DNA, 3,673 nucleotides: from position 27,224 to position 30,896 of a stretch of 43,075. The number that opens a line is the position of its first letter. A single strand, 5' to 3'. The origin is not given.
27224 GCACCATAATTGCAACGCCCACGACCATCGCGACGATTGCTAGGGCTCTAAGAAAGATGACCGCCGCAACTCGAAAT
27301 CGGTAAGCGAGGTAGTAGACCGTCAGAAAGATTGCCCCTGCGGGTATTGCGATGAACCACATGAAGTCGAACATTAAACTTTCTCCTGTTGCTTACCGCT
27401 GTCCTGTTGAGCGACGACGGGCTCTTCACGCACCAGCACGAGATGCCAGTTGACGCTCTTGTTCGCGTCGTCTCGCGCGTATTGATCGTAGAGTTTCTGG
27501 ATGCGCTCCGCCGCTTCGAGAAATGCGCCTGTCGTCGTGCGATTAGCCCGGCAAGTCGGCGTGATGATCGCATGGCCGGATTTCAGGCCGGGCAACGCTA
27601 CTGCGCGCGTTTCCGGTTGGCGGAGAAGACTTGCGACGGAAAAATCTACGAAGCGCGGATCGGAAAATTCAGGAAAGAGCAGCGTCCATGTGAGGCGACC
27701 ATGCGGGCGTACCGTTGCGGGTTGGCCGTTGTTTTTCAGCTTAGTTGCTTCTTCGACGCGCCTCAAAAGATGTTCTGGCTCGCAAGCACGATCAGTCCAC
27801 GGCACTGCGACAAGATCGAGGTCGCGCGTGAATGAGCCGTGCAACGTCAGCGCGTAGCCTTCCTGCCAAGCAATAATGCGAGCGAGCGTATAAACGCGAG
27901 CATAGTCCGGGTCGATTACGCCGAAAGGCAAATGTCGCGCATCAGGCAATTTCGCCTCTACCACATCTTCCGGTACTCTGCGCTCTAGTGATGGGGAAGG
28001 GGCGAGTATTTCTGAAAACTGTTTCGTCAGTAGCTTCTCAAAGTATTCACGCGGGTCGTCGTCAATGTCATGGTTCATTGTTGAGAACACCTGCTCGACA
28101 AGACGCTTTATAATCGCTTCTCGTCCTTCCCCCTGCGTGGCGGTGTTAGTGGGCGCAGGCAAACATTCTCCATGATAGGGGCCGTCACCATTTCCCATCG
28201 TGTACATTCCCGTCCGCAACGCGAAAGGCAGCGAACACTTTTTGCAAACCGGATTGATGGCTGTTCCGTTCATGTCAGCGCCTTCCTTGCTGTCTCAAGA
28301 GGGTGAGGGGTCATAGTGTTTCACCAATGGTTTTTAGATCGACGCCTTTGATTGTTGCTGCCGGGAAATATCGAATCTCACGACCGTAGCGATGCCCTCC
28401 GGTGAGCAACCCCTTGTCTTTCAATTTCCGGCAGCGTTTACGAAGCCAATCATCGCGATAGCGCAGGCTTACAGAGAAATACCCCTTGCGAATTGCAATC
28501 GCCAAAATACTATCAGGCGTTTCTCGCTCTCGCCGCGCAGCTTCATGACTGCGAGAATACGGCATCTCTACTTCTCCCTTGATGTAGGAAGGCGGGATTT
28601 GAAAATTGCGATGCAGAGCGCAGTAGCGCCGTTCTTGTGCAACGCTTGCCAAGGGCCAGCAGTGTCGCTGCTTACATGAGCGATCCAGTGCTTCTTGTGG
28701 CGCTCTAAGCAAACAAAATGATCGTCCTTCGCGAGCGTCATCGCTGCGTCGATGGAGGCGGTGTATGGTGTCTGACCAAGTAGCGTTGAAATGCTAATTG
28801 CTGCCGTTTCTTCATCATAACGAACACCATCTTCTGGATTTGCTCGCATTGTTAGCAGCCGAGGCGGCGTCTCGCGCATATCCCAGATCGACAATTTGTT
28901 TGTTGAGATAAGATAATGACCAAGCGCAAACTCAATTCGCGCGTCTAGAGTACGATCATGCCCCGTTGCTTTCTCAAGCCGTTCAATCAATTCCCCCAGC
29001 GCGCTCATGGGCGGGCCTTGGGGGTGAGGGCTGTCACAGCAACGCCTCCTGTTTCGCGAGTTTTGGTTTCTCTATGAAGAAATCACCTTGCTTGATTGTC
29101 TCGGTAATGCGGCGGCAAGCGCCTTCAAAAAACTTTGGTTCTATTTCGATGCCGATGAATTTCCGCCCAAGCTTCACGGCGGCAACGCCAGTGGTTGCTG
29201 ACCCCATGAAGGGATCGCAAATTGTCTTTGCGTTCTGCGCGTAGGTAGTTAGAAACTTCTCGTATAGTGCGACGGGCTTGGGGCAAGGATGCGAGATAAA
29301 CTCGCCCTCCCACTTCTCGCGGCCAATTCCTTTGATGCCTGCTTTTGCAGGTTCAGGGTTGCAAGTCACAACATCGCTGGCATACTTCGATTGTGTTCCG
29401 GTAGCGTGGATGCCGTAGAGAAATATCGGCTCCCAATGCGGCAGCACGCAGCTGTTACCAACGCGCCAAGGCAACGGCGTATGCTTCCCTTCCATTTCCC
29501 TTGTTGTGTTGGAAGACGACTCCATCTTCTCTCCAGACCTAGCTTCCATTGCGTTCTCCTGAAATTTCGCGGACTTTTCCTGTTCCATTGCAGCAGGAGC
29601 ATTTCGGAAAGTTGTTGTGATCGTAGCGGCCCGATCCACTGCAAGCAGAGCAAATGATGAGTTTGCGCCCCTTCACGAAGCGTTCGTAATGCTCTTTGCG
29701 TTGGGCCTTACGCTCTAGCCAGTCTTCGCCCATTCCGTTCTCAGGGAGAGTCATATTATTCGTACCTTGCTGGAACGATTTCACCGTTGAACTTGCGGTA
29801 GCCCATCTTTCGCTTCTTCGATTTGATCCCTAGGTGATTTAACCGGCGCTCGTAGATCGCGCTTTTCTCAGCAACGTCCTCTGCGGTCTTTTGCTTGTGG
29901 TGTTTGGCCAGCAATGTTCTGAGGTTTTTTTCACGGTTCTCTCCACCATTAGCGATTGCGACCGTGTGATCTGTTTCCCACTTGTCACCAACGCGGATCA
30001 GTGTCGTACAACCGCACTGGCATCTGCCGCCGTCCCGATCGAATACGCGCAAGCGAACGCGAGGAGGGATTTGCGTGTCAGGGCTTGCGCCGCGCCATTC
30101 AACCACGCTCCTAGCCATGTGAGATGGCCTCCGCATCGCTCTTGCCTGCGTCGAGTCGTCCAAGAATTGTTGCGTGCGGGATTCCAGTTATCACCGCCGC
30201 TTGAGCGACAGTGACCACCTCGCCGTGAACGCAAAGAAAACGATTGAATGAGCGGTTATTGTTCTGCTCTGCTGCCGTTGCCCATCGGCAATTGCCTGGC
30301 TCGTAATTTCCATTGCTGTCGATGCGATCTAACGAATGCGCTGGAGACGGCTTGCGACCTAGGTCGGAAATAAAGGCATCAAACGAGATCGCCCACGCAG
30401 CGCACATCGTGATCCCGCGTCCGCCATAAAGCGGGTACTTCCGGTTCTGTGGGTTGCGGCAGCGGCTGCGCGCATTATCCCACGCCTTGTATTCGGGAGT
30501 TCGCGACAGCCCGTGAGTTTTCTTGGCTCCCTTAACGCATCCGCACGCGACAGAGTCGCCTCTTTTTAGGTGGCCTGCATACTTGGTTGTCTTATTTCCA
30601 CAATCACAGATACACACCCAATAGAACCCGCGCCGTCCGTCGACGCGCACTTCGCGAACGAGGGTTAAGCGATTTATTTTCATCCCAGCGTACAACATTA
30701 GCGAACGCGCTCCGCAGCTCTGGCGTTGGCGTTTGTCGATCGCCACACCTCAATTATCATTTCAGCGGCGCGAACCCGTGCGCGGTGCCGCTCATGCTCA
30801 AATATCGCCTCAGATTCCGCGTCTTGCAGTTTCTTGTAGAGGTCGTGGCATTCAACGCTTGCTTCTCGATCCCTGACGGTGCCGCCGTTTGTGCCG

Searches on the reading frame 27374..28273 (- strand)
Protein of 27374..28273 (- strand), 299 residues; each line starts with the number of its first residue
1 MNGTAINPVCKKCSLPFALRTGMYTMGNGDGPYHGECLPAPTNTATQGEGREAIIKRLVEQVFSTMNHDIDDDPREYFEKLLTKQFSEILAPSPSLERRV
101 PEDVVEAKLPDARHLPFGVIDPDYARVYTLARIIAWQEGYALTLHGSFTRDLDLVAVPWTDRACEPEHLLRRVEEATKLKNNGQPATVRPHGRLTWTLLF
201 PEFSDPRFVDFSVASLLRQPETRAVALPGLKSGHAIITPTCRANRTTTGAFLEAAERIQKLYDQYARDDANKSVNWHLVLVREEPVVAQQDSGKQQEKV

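Call 19: search_protein_families(library=pfam, proteins=[window:27374-28273:-], max_evalue=0.01)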
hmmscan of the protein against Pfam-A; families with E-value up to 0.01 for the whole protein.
window:27374-28273:- (299 aa): 0 families

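Call 20: search_protein_families(library=phrogs, proteins=[window:27374-28273:-], max_evalue=0.001)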
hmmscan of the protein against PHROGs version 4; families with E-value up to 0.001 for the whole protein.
window:27374-28273:- (299 aa): 2 families
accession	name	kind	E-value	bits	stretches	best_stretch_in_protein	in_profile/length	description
phrog_35913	-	unknown function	1.8e-13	52.1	1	121-200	12-90/111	-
phrog_31354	-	unknown function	0.00027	22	1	127-170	19-62/113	-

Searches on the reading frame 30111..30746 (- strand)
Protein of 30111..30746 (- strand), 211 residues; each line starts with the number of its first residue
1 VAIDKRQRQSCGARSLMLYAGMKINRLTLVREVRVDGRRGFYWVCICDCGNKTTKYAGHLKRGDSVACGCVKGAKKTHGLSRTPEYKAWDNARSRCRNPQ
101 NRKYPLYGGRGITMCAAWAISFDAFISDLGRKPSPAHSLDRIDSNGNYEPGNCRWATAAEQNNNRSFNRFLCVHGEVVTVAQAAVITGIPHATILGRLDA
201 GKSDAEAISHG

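Call 19: search_protein_families(library=pfam, proteins=[window:30111-30746:-], max_evalue=0.01)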
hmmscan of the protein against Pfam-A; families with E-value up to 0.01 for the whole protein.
window:30111-30746:- (211 aa): 0 families

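Call 20: search_protein_families(library=phrogs, proteins=[window:30111-30746:-], max_evalue=0.001)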
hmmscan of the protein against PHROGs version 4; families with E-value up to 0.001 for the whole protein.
window:30111-30746:- (211 aa): 7 families
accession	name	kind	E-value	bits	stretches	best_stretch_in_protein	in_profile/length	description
phrog_374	-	DNA, RNA and nucleotide metabolism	1.9e-59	203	1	19-207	197-395/617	HNH endonuclease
phrog_3377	-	DNA, RNA and nucleotide metabolism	1.1e-46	160.1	1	75-209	4-138/196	HNH endonuclease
phrog_8790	-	DNA, RNA and nucleotide metabolism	7.9e-42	144.8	1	75-207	15-141/241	restriction endonuclease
phrog_2081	-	DNA, RNA and nucleotide metabolism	5.8e-29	102.5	1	42-169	50-199/433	HNH endonuclease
phrog_953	-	DNA, RNA and nucleotide metabolism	2.4e-13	51.2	1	36-157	194-297/420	HNH endonuclease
phrog_28742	-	unknown function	1.3e-05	26.4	1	89-167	27-107/165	-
phrog_22195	-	unknown function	4.3e-05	24.3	1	19-90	10-77/148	-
